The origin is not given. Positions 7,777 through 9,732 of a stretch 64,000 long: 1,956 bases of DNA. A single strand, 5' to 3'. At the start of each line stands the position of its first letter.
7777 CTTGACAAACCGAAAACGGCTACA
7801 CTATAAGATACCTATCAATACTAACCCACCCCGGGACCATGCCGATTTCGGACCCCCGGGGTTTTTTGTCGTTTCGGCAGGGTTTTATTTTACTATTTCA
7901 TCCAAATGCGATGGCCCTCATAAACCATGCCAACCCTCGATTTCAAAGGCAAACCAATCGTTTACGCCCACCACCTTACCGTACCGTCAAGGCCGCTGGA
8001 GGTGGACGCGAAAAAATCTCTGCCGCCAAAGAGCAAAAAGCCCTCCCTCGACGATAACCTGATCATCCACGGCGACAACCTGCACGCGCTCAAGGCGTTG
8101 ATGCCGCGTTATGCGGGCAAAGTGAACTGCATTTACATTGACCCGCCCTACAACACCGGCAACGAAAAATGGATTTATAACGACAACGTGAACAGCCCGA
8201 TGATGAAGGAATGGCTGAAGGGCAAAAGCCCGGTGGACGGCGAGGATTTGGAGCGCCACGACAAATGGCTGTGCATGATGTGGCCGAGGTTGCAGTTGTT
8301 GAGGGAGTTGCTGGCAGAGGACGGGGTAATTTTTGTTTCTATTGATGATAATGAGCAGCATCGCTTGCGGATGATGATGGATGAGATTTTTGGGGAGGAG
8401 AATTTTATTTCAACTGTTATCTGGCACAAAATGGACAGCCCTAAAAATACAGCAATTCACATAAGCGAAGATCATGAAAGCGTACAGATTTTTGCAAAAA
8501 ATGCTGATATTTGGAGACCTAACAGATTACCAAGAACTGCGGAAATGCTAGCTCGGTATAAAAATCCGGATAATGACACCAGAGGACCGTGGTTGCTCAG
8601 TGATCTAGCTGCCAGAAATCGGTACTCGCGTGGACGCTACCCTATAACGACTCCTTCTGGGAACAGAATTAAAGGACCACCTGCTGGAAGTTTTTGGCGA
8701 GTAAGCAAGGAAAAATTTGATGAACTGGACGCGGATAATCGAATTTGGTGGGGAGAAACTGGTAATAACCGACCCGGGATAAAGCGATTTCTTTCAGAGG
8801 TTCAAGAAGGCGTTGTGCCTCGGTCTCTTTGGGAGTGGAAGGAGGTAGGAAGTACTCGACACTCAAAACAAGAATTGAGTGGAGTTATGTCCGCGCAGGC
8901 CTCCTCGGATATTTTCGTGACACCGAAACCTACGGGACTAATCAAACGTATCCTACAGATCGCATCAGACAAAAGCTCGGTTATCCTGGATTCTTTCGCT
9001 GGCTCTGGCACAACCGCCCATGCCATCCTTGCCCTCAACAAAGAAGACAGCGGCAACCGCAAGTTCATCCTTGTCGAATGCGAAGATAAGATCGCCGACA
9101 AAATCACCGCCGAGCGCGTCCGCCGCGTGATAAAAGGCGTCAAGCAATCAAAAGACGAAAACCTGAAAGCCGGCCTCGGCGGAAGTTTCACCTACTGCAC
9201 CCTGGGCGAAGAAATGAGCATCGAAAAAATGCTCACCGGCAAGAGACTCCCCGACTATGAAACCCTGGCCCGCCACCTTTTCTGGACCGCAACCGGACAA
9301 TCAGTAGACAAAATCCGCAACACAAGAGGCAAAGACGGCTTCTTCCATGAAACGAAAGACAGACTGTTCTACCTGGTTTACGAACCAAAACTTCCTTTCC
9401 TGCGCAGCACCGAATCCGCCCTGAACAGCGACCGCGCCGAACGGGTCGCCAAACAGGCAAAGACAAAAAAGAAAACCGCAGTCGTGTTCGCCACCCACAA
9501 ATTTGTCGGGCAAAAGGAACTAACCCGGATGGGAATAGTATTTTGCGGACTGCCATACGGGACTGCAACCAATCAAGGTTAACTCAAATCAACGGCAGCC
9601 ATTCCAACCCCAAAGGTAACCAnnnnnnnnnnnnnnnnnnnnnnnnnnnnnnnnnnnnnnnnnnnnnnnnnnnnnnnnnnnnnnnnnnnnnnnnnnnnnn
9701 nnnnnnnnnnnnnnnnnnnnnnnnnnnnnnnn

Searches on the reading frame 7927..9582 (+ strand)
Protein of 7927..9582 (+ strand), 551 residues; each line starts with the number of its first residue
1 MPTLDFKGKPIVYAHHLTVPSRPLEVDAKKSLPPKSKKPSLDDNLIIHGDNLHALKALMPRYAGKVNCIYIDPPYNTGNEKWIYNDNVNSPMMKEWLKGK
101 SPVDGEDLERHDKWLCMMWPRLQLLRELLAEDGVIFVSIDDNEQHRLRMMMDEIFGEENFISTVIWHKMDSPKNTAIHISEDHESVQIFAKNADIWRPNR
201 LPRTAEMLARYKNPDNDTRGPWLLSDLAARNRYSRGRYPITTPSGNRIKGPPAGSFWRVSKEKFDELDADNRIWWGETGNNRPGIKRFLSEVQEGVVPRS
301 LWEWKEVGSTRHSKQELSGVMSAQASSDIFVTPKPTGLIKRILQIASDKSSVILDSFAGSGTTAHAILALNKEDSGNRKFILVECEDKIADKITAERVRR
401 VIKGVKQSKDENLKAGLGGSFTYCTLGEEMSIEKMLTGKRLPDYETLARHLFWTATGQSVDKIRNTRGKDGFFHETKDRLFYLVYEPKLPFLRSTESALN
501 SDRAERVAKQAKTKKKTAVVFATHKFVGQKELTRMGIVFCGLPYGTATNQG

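Call 4: search_protein_families(library=pfam, proteins=[window:7927-9582:+])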
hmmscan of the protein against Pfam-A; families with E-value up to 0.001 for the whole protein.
window:7927-9582:+ (551 aa): 2 families
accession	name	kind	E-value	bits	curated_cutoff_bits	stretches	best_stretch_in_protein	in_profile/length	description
PF01555.25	N6_N4_Mtase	-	2.9e-39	135.7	26.7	1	66-392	1-218/221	DNA methylase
PF03602.21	Cons_hypoth95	-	0.00043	20.4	24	0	54-100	103-145/182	Conserved hypothetical protein 95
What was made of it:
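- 7927..9582 (+): mod, the Type III DNA methyltransferase; intact, and its functional tail is 9474-9582. Pfam N6_N4_Mtase 2.9e-39 (call 4).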

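Call 5: search_protein_families(library=padloc, proteins=[window:7927-9582:+])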
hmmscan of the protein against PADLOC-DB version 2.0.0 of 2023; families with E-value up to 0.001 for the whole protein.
window:7927-9582:+ (551 aa): 38 families (the best 25 are shown)
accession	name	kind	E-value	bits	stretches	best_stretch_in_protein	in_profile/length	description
PDLC03640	MTase_III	-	2.3e-179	595.8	3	1-194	1-201/654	Type III methyltransferase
PDLC03644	MTase_III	-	2.1e-169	562.7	1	1-545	1-538/542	Type III methyltransferase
PDLC03634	MTase_III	-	7e-108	360.1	1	4-409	60-483/621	Type III methyltransferase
PDLC03637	MTase_III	-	1.2e-97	325.7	1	36-398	114-466/513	Type III methyltransferase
PDLC03636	MTase_III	-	7.8e-86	287.1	1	38-426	41-434/575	Type III methyltransferase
PDLC03641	MTase_III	-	3.2e-84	281.7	1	43-402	104-464/657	Type III methyltransferase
PDLC03642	MTase_III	-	1.5e-64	216.5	1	44-403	83-416/528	Type III methyltransferase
PDLC03639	MTase_III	-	6.4e-57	191.3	2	42-233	86-258/639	Type III methyltransferase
PDLC03635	MTase_III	-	2.7e-51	173.1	2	42-194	217-352/708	Type III methyltransferase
PDLC03638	MTase_III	-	3.2e-48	162.6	2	112-413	429-694/816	Type III methyltransferase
PDLC03354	MTase_II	-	4.3e-45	152.5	1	43-384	60-369/425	Type II methyltransferase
PDLC03643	MTase_III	-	3.3e-39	133.3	1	118-389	1-270/465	Type III methyltransferase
PDLC03646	MTase_III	-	7.1e-33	111.5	2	43-186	471-591/1057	Type III methyltransferase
PDLC03278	MTase_II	-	4e-31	106.8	2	259-398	227-353/390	Type II methyltransferase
PDLC03645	MTase_III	-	8.3e-31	104.8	2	46-168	142-253/709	Type III methyltransferase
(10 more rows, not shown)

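Call 6: find_encoding_contigs(protein=window:7927-9582:+, flank=10000, max_places=10)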
Protein window:7927-9582:+ (551 aa): no gene with exactly this product is on record in the collection.
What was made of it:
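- Tried and rejected: Exact look-up of the window's mod protein found no contig (call 6).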

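Call 7: find_homologous_proteins(query=window:7927-9582:+)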
Query window:7927-9582:+ (551 aa): 8000 proteins with E <= 0.001 among 8000 candidates; the best 120 are listed.
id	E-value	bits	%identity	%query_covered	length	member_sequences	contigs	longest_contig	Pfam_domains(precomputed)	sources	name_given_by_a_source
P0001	0.0e+0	1283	100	100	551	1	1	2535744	PF01555.25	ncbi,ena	-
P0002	0.0e+0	1031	79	99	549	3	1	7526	PF01555.25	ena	-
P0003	0.0e+0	1018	78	99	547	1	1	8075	PF01555.25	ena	-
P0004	0.0e+0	1010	78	99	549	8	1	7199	PF01555.25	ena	-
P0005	3.4e-290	981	75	99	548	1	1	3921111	PF01555.25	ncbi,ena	-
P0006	2.8e-278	942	73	99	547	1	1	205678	PF01555.25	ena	-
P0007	6.6e-276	934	74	99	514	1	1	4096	PF01555.25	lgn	-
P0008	9.0e-276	934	72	99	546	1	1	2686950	PF01555.25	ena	-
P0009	1.1e-274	930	73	99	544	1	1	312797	PF01555.25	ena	-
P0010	1.8e-274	930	73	99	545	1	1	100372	PF01555.25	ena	-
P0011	2.5e-273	926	72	99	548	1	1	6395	PF01555.25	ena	-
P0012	3.2e-273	925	72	99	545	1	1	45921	PF01555.25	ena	-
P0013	3.4e-273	925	72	99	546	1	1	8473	PF01555.25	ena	-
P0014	7.4e-273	924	72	99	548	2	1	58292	PF01555.25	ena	-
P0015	1.5e-272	923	72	99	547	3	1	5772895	PF03602.22,PF01555.25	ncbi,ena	-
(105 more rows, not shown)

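Call 9: find_related_loci(query=window:7927-9582:+, collection=genome_contigs, flank=10000)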
Query window:7927-9582:+ (551 aa) in genome_contigs; peptide patterns used: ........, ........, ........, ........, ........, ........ (x = any residue, [..] = any of these).
599 stretches matched a pattern (row limit reached: there are more); 575 encode a relative of the query (tblastn E <= 1e-3); the best 80 are kept; 80 distinct loci.
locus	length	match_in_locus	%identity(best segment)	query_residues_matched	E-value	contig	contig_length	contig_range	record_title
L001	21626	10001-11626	72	1-544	0e+0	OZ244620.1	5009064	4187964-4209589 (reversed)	MAG: uncultured Candidatus Binatia bacterium isolate a6e05b1d-2203-4d92-b789-b8e4a46226c9 genome assembly, chromosome: 1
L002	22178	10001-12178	71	1-546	0e+0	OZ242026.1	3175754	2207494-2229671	MAG: Nitrospirales bacterium isolate ad4af3c8-44ab-4a5f-8523-14f9326d4af7 genome assembly, chromosome: 1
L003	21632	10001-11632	72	1-547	0e+0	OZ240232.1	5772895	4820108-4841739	MAG: Candidatus Versatilivoraceae bacterium isolate ed3112cf-5d09-4b03-98f8-4139f083c0eb genome assembly, chromosome: 1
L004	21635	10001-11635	71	1-548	0e+0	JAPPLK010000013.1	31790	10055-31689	MAG: Nitrospira sp. isolate RHO3_bin_20 NODE_2653_length_31790_cov_295.607279, whole genome shotgun sequence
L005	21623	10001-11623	70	1-544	0e+0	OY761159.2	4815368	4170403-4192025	MAG: Candidatus Binatia bacterium isolate a3054953-5fa8-48fb-90a5-e173aac96f7a genome assembly, chromosome: 1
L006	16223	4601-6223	72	1-544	0e+0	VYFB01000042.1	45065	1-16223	MAG: Nitrospira sp. SB0677_bin_15 NODE_281_length_45065_cov_11.523106, whole genome shotgun sequence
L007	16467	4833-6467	68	1-544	0e+0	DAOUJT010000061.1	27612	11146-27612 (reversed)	MAG TPA_asm: Chloroflexota bacterium isolate S34_278 k113_1232613, whole genome shotgun sequence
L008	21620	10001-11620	67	1-544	0e+0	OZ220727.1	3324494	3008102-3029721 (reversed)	MAG: Acidimicrobiales bacterium isolate 4f57d8d1-ca55-459d-b062-bfd716ad4e26 genome assembly, chromosome: 1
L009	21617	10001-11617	67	1-544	0e+0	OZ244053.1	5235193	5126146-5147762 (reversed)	MAG: Terriglobia bacterium isolate c15e5db1-7159-4592-9896-25da90492a0a genome assembly, chromosome: 1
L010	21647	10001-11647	66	1-544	0e+0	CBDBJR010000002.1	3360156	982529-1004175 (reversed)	MAG: Candidatus Poriferihabitaceae bacterium isolate ddc5a202-60fb-4026-963d-34f754f030b5 genome assembly, contig: conti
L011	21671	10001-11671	64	1-544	0e+0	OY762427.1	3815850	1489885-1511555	MAG: Alphaproteobacteria bacterium isolate ccf0328c-cffc-48f6-8afa-02e3c565a3a4 genome assembly, chromosome: 1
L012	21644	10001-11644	66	1-545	0e+0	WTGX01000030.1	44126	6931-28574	MAG: Nitrospira sp. isolate CO36405bin_1 NODE_201_length_44126_cov_346.111865, whole genome shotgun sequence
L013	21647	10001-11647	67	1-546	0e+0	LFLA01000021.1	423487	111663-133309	MAG: Nitrospina sp. LS_NOB contig44890, whole genome shotgun sequence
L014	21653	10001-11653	65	1-546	0e+0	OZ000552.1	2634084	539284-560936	MAG: Gammaproteobacteria bacterium isolate ebb2b138-9e40-4bd5-a5f6-e9a39d167ca2 genome assembly, chromosome: 1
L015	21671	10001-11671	64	1-544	0e+0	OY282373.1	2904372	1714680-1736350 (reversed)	MAG: uncultured Nitrospirales bacterium genome assembly, chromosome: 1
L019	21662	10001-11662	63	1-546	0e+0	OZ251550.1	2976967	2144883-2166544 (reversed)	MAG: Nitrospirales bacterium isolate d59870a2-bf11-498b-9867-9f61eb436578 genome assembly, chromosome: 1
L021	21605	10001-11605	64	1-549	0e+0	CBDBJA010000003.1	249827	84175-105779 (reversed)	MAG: Thermodesulfobacteriota bacterium isolate 9e4b1e2a-9897-4602-aa7f-64ffbed5bca6 genome assembly, contig: contig_3, w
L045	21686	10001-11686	60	1-548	0e+0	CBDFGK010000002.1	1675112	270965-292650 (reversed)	MAG: Halieaceae bacterium isolate fd9141fe-22cf-4887-b29a-07f7446957af genome assembly, contig: contig_2, whole genome s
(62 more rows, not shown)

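Call 23: search_protein_families(library=pfam, proteins=[L013:11724-12803:+, L014:11656-12174:+, L014:12177-12950:+, L019:8486-9307:+, L019:9304-9774:+, L045:11754-12851:+, L045:13463-14323:+, L045:15107-15631:+, L045:15631-16410:+], max_evalue=0.01)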
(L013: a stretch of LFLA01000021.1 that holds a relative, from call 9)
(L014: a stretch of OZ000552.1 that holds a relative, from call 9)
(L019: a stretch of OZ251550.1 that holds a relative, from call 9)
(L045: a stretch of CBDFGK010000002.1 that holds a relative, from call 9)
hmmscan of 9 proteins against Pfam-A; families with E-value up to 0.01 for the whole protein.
L013:11724-12803:+ (359 aa): 8 families
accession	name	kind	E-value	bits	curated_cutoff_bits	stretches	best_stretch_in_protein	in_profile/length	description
PF01764.32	Lipase_3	-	2.3e-24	86.3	22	1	131-255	1-137/140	Lipase (class 3)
PF00975.26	Thioesterase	-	0.00025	21.8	26.4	1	166-215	44-92/226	Thioesterase domain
PF20408.4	Abhydrolase_11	-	0.00038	20.7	27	1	181-227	68-114/193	Alpha/beta hydrolase domain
PF12146.15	Hydrolase_4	-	0.00093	19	27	1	165-212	50-99/239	Serine aminopeptidase, S33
PF00561.26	Abhydrolase_1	-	0.0022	18.1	25.8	1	169-220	51-98/245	alpha/beta hydrolase fold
PF05057.20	DUF676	-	0.0028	17.6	20.3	1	151-213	44-102/217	Putative serine esterase (DUF676)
PF11187.14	Mbeg1-like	-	0.0037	17.2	21.1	0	128-226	37-123/224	Mbeg1-like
PF01738.24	DLH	-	0.0051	16.9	21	0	148-248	55-154/217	Dienelactone hydrolase family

L014:11656-12174:+ (172 aa): 0 families

L014:12177-12950:+ (257 aa): 1 family
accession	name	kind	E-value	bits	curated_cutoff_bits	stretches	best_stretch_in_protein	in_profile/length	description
PF08861.15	DUF1828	-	1e-20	74.2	22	1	30-122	1-91/91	Domain of unknown function DUF1828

L019:8486-9307:+ (273 aa): 0 families

L019:9304-9774:+ (156 aa): 2 families
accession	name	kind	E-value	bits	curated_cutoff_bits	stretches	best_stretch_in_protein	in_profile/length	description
PF01850.27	PIN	-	2.7e-15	57.5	23.6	1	6-128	1-116/120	PIN domain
PF24204.1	DUF7428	-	0.0073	16.5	27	0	64-84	11-31/55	Domain of unknown function (DUF7428)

L045:11754-12851:+ (365 aa): 6 families
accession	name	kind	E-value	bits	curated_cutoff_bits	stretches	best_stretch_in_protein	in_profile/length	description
PF01764.32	Lipase_3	-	6.3e-25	88.1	22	1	128-258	1-137/140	Lipase (class 3)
PF20408.4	Abhydrolase_11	-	0.00016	21.9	27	1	175-229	59-113/193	Alpha/beta hydrolase domain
PF12146.15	Hydrolase_4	-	0.0005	19.9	27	1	167-214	49-98/239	Serine aminopeptidase, S33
PF00975.26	Thioesterase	-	0.00066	20.4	26.4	1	187-218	61-92/226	Thioesterase domain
PF12697.13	Abhydrolase_6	-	0.0012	20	26.3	1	173-278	46-117/217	Alpha/beta hydrolase family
PF00561.26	Abhydrolase_1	-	0.0022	18.2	25.8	1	172-222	51-97/245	alpha/beta hydrolase fold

L045:13463-14323:+ (286 aa): 0 families

L045:15107-15631:+ (174 aa): 1 family
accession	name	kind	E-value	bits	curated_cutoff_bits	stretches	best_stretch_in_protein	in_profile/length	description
PF22398.1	DUF6978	-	0.00015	22.5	29.6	1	56-161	35-133/133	Family of unknown function (DUF6978)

L045:15631-16410:+ (259 aa): 1 family
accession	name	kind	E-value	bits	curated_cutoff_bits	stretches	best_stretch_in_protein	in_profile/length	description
PF08861.15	DUF1828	-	7.5e-21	74.7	22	1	32-124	1-91/91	Domain of unknown function DUF1828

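Call 34: find_encoding_contigs(protein=P0002, flank=10000, max_places=3)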
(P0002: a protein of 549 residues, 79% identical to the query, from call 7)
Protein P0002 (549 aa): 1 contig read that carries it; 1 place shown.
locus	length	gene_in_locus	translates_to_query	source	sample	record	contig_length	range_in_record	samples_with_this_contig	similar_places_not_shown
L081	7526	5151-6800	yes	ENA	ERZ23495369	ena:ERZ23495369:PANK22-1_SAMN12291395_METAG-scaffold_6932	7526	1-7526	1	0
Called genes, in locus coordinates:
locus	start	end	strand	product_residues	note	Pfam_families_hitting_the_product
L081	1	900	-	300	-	?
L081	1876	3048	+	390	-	PF03235:GmrSD_N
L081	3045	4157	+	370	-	PF02463:SMC_N (weak), PF11398:DUF2813 (faint), PF13175:AAA_15, PF13476:AAA_23, PF13304:AAA_21, PF13175:AAA_15, PF13304:AAA_21, PF12476:DUF3696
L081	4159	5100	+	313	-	-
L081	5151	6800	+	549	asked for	PF01555:N6_N4_Mtase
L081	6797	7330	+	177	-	-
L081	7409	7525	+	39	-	?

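Call 35: find_encoding_contigs(protein=P0005, flank=10000, max_places=3)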
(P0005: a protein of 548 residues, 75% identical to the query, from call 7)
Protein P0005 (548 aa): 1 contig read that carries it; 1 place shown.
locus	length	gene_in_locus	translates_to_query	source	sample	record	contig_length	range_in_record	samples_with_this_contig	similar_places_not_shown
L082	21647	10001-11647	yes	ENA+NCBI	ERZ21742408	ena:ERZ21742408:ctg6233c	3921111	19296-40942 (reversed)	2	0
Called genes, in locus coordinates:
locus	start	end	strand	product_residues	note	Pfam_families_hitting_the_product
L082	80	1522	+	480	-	PF07044:DUF1329, PF17131:TP_0789-like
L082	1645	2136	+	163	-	-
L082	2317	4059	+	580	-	-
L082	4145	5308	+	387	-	PF00108:Thiolase_N, PF02803:Thiolase_C, PF22691:Thiolase_C_1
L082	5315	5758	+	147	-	PF12172:zf-ChsH2, PF01796:OB_ChsH2_C (weak)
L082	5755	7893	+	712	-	PF05378:Hydant_A_N, PF01968:Hydantoinase_A, PF19278:Hydant_A_C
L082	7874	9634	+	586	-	PF02538:Hydantoinase_B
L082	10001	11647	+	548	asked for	PF01555:N6_N4_Mtase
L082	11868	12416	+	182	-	PF04851:ResIII, PF00270:DEAD (weak)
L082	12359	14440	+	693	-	-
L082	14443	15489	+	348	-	PF00296:Bac_luciferase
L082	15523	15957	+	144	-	PF07366:SnoaL, PF12680:SnoaL_2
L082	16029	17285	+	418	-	PF13646:HEAT_2, PF03130:HEAT_PBS (faint), PF02985:HEAT (faint), PF13513:HEAT_EZ (faint), PF13646:HEAT_2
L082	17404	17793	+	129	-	-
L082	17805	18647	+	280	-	PF00561:Abhydrolase_1, PF12146:Hydrolase_4 (weak), PF12697:Abhydrolase_6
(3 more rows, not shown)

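Call 43: find_related_loci(query=window:7927-9582:+, collection=metagenome_contigs, flank=10000)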
Query window:7927-9582:+ (551 aa) in metagenome_contigs; peptide patterns used: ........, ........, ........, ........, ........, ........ (x = any residue, [..] = any of these).
490 stretches matched a pattern; 448 encode a relative of the query (tblastn E <= 1e-3); the best 80 are kept; 80 distinct loci.
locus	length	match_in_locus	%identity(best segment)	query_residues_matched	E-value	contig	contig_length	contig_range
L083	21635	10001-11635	72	1-548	0e+0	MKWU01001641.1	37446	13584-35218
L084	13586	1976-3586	67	1-544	0e+0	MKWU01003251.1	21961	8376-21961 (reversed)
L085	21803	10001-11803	58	1-546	0e+0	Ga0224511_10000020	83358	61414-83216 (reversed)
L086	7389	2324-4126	57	1-546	0e+0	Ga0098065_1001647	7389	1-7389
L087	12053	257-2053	58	1-545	0e+0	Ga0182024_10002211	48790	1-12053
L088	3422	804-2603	58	1-546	0e+0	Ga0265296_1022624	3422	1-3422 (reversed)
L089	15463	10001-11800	53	1-545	0e+0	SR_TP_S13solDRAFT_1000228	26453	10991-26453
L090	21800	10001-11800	55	1-545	0e+0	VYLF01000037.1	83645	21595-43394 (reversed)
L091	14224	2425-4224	53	1-545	0e+0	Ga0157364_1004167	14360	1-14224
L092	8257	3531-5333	54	1-546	0e+0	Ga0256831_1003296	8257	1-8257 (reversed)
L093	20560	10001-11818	54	1-551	0e+0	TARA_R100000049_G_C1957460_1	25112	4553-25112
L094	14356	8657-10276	60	1-545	0e+0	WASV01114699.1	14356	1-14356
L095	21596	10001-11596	57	1-545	0e+0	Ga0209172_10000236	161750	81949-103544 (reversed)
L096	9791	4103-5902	54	1-545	0e+0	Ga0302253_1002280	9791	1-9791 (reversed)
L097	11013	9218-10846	58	1-485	0e+0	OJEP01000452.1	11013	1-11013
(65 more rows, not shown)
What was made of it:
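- Tried and rejected: Genome and metagenome scans gave nothing closer than 72% (calls 9, 43), and the closest proteins (P0002, P0005) sit in different contexts (calls 34, 35).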

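Call 49: search_protein_families(library=pfam, proteins=[L021:13000-14175:+, L002:13038-14372:+, L094:11100-12272:+], max_evalue=10)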
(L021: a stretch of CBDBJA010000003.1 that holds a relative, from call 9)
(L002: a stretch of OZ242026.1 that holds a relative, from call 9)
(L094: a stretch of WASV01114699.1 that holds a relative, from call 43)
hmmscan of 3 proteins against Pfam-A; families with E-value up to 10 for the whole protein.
L021:13000-14175:+ (391 aa): 14 families
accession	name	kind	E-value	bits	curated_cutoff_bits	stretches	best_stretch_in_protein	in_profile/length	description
PF00515.34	TPR_1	-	3.4e-10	39.7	27.8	2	2-22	11-31/34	Tetratricopeptide repeat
PF07719.23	TPR_2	-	1.3e-08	34.7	27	2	1-22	10-31/34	Tetratricopeptide repeat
PF13414.12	TPR_11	-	3.5e-08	33.4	26.8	1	2-39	4-41/42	TPR repeat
PF13424.12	TPR_12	-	2.5e-05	24.8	30.1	1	2-49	13-68/77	Tetratricopeptide repeat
PF11185.13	DUF2971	-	5.3e-05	24.9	22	1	195-312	1-89/89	Protein of unknown function (DUF2971)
PF13181.12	TPR_8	-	8.9e-05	22.8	25.7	1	2-22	11-31/34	Tetratricopeptide repeat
PF14559.12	TPR_19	-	0.0008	20.1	25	1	4-45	3-44/68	Tetratricopeptide repeat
PF13432.12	TPR_16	-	0.00087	20.1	32.7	1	2-49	7-54/65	Tetratricopeptide repeat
PF13176.12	TPR_7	-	0.0028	18.1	27.9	1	28-50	1-23/36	Tetratricopeptide repeat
PF13374.12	TPR_10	-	0.011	16.2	27.5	1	27-49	3-25/42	Tetratricopeptide repeat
PF13431.12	TPR_17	-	0.047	14.4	24.4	1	15-46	2-33/34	Tetratricopeptide repeat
PF13174.12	TPR_6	-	0.44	11.8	26.3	0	1-20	9-28/33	Tetratricopeptide repeat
PF20636.2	SMN_G2-BD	-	1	9.4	22.2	1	8-20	17-29/29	Survival Motor Neuron, Gemin2-binding domain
PF25068.1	ARM_TT21_4th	-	1.1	9.9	30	1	6-112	13-118/153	Tetratricopeptide repeat protein 21 forth ARM domain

L002:13038-14372:+ (444 aa): 12 families
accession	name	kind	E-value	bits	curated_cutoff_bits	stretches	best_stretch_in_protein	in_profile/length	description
PF07719.23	TPR_2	-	4.6e-08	33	27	2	55-86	1-32/34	Tetratricopeptide repeat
PF00515.34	TPR_1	-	7.1e-07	29.2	27.8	2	19-41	8-30/34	Tetratricopeptide repeat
PF13181.12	TPR_8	-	3.1e-05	24.2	25.7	1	20-42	9-31/34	Tetratricopeptide repeat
PF13176.12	TPR_7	-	0.022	15.3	27.9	1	26-40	13-27/36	Tetratricopeptide repeat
PF01025.24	GrpE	-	0.042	14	25.8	1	288-348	11-71/165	GrpE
PF13424.12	TPR_12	-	0.057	14.1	30.1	1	20-41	53-74/77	Tetratricopeptide repeat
PF13428.12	TPR_14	-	0.1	13.8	23.5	1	19-40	8-29/44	Tetratricopeptide repeat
PF23116.1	HHD_RTEL1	-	0.11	13.3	27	1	301-344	17-60/102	RTEL1, HHD domain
PF14559.12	TPR_19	-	0.14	13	25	1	24-71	3-41/68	Tetratricopeptide repeat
PF13414.12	TPR_11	-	0.42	10.8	26.8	1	21-48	3-30/42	TPR repeat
PF11185.13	DUF2971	-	1.1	11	22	1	271-365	37-89/89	Protein of unknown function (DUF2971)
PF14853.12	Fis1_TPR_C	-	6.4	7.5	25.3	0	311-343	14-46/53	Fis1 C-terminal tetratricopeptide repeat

L094:11100-12272:+ (390 aa): 3 families
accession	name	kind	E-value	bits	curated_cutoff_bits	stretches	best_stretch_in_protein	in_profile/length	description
PF00515.34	TPR_1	-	0.018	15.3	27.8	1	2-29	6-33/34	Tetratricopeptide repeat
PF07719.23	TPR_2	-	0.031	14.8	27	1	2-29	6-33/34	Tetratricopeptide repeat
PF11185.13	DUF2971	-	0.1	14.4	22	1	175-310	1-88/89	Protein of unknown function (DUF2971)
